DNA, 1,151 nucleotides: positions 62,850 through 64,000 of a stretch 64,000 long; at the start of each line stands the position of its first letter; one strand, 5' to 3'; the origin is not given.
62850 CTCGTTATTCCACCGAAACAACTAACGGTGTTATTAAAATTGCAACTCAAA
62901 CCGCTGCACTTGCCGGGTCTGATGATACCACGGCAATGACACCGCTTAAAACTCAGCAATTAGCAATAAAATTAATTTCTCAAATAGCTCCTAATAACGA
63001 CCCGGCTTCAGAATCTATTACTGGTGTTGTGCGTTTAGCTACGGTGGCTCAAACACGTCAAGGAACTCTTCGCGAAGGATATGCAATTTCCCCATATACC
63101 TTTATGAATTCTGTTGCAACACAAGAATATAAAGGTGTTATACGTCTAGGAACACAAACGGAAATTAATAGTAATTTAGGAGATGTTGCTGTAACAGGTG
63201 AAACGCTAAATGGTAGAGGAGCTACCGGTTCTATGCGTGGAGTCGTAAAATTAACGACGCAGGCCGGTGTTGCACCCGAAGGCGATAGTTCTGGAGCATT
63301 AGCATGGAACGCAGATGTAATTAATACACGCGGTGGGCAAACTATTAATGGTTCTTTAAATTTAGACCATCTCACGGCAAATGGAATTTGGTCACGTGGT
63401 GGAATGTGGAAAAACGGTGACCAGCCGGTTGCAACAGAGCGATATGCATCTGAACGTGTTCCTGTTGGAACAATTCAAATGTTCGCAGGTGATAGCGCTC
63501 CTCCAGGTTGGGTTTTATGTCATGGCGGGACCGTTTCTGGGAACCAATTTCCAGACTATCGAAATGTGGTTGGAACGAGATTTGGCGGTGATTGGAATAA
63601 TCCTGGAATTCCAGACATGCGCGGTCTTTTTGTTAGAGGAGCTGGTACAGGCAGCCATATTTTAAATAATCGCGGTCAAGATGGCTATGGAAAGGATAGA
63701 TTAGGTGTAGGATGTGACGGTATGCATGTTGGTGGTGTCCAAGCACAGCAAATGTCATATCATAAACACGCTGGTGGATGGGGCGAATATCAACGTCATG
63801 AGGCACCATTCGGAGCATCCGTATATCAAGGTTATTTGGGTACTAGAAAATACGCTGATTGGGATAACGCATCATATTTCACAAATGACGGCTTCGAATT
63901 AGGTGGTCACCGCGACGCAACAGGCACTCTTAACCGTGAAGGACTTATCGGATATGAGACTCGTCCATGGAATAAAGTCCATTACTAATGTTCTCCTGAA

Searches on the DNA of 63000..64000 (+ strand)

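Call 12: search_dna_similar(query=window:63000-64000:+, collection=phages, mode=near, max_rows=15)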
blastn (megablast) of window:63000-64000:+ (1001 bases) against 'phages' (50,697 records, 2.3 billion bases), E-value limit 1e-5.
Records with a match: 368; places in all: 370; records where one place covers at least 80% of the query: 318.
Best place of each record, by identity: >=99% 14; 95-99% 24; 90-95% 6; 80-90% 324.
By first word of the organism name: Escherichia 273; Shigella 42; Yersinia 20; Enterobacteria 17; Salmonella 7; Pseudomonas 2; Tequatrovirus 2; Phage 2; phage 2; Proteus 1.
By host as written in the record: Escherichia coli 132; - 40; Escherichia coli B 17; Shigella sp. 15; Escherichia coli O157:H7 14; Yersinia pseudotuberculosis 14; Escherichia coli LF82 12; Escherichia coli str. K-12 substr. MG1655 9; and 74 more.
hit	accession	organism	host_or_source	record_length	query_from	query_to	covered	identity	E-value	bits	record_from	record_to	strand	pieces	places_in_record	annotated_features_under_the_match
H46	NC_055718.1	Escherichia phage phiC120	Escherichia coli O157:H7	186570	1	975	97%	100.0%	0e+0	1801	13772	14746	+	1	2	tail collar fiber protein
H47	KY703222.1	Escherichia phage phiC120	Escherichia coli O157:H7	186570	1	975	97%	100.0%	0e+0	1801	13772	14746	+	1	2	short tail fibers protein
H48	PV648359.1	Escherichia phage LF82-1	Escherichia coli LF82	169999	1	975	97%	99.2%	0e+0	1757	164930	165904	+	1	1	tail collar fiber protein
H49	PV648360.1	Escherichia phage LF82-2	Escherichia coli LF82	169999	1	975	97%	99.2%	0e+0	1757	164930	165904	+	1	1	tail collar fiber protein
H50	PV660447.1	Escherichia phage LF82-3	Escherichia coli LF82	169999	1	975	97%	99.2%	0e+0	1757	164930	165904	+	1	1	tail collar fiber protein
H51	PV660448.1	Escherichia phage LF82-4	Escherichia coli LF82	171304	1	975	97%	99.2%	0e+0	1757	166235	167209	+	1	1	tail collar fiber protein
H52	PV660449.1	Escherichia phage LF82-5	Escherichia coli LF82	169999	1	975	97%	99.2%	0e+0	1757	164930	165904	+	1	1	tail collar fiber protein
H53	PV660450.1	Escherichia phage LF82-7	Escherichia coli LF82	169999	1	975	97%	99.2%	0e+0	1757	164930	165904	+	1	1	tail collar fiber protein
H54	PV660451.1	Escherichia phage LF82-8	Escherichia coli LF82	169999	1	975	97%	99.2%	0e+0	1757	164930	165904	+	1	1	tail collar fiber protein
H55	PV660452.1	Escherichia phage LF82-9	Escherichia coli LF82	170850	1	975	97%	99.2%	0e+0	1757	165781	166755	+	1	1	tail collar fiber protein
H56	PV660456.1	Escherichia phage LF82-16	Escherichia coli LF82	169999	1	975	97%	99.2%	0e+0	1757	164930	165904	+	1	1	tail collar fiber protein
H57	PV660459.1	Escherichia phage LF82-31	Escherichia coli LF82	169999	1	975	97%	99.2%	0e+0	1757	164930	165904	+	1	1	tail collar fiber protein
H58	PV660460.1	Escherichia phage LF82-33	Escherichia coli LF82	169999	1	975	97%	99.2%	0e+0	1757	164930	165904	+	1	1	tail collar fiber protein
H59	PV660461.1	Escherichia phage LF82-35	Escherichia coli LF82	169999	1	975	97%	99.2%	0e+0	1757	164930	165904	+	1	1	tail collar fiber protein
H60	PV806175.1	Escherichia phage CCU7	Escherichia coli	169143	1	975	97%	99.0%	0e+0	1746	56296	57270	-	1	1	hypothetical protein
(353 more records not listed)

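Call 18: search_dna_similar(query=window:63940-64000:+, collection=phages, mode=distant, max_rows=25, max_evalue=10)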
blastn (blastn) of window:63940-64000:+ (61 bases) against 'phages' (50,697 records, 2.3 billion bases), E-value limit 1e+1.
Records with a match: 92; places in all: 94; records where one place covers at least 80% of the query: 0.
Best place of each record, by identity: >=99% 42; 95-99% 7; 90-95% 1; 80-90% 42.
By first word of the organism name: Escherichia 74; Shigella 8; Bacillus 8; Acinetobacter 2.
By host as written in the record: Escherichia coli 30; Escherichia coli LF82 12; - 9; Escherichia coli str. K-12 substr. MG1655 7; Bacillus cereus 4; Escherichia coli DH5alpha 3; Shigella flexneri ATCC 2587 2; Escherichia coli K-12 2; and 17 more.
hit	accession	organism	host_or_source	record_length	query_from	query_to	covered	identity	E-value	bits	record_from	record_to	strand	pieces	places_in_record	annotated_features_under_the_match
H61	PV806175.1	Escherichia phage CCU7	Escherichia coli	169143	1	35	57%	100.0%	3e-9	64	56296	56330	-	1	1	hypothetical protein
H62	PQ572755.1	Escherichia phage CAU_ECP01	Escherichia coli O157:H7 ATCC 43984, ...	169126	1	35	57%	100.0%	3e-9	64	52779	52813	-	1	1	short tail fibers protein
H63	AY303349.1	Escherichia phage RB69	-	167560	1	35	57%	100.0%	3e-9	64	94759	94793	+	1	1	12: gp12 Short tail fibers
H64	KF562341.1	Escherichia phage vB_EcoM_PhAPEC2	Escherichia coli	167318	1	35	57%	100.0%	3e-9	64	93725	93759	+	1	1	short tail fibers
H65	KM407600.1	Shigella phage Shf125875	Shigella flexneri ATCC 2587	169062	1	35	57%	100.0%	3e-9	64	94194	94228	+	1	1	short tail fibers protein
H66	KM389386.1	Escherichia phage CEV1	-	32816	1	35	57%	100.0%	3e-9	64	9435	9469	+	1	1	record has no annotation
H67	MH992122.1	Escherichia phage OLB35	Escherichia coli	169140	1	35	57%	100.0%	3e-9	64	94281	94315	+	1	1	short tail fibers protein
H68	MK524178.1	Escherichia phage PHB12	Escherichia coli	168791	1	35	57%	100.0%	3e-9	64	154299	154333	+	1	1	straight tail fiber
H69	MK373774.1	Escherichia phage vB_EcoM_WFL6982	Escherichia coli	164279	1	35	57%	100.0%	3e-9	64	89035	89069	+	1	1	putative long tail fiber, proximal subunit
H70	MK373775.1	Escherichia phage vB_EcoM_WFK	Escherichia coli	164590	1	35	57%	100.0%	3e-9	64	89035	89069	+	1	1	putative long tail fiber, proximal subunit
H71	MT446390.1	Escherichia phage TH12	Escherichia coli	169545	1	35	57%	100.0%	3e-9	64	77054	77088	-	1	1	record has no annotation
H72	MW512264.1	Escherichia phage PTK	Shaanbei White Cashmere Goat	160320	1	35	57%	100.0%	3e-9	64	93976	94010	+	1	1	short tail fiber protein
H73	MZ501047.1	Escherichia phage AlbertHofmann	Escherichia coli K-12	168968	1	35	57%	100.0%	3e-9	64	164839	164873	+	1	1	short tail fiber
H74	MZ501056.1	Escherichia phage ChristianSchoenbein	Escherichia coli K-12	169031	1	35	57%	100.0%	3e-9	64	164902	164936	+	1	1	short tail fiber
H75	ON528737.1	Shigella phage ESh27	Shigella sp.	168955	1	35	57%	100.0%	3e-9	64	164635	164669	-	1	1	straight tail fiber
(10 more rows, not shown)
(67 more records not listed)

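Call 31: search_dna_similar(query=window:63900-64000:+, collection=ecoli_genomes, mode=near, max_rows=15)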
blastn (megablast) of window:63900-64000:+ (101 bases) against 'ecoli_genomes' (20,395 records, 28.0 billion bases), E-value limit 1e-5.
No match.

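Call 32: search_dna_similar(query=window:63900-64000:+, collection=plasmids, mode=near, max_rows=15)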
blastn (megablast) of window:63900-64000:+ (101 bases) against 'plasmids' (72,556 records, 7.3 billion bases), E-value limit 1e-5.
No match.
